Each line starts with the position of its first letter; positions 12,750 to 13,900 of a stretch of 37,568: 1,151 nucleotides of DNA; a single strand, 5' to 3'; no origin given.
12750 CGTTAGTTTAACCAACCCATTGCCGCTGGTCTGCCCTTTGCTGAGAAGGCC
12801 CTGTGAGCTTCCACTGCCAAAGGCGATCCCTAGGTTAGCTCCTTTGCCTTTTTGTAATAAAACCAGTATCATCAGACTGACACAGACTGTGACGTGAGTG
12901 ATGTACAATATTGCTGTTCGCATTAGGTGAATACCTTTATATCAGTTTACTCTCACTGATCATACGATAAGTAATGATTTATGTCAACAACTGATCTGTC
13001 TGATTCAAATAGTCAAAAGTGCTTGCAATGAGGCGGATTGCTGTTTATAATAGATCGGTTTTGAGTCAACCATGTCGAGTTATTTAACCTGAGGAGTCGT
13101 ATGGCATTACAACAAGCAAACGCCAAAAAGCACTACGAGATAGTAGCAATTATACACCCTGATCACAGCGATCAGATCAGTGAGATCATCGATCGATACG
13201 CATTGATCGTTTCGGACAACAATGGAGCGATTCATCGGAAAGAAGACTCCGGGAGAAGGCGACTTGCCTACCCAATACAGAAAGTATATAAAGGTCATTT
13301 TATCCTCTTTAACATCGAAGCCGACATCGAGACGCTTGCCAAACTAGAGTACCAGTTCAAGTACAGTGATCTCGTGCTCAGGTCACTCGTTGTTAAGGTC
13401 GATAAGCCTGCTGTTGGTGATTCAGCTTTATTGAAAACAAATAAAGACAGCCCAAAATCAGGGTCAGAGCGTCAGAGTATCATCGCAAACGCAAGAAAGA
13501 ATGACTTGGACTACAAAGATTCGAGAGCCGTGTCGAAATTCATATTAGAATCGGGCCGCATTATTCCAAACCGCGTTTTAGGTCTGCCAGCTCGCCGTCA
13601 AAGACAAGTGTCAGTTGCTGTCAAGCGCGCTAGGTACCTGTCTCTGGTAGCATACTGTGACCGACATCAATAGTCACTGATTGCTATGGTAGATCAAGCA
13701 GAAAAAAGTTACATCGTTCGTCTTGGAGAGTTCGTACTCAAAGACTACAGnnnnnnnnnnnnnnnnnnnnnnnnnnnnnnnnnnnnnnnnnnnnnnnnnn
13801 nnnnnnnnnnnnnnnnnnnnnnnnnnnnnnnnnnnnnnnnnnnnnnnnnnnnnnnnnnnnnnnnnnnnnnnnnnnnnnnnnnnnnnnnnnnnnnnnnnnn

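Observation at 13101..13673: Ribosomal proteins S6 and S18 encoded as one in-frame fusion ORF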

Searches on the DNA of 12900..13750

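Call 18: search_rna_families(source=window, start=12900, end=13750, threshold=evalue, max_evalue=10, show_alignments=3)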
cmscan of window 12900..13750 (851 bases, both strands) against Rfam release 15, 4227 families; matches with E-value up to 10: 0.
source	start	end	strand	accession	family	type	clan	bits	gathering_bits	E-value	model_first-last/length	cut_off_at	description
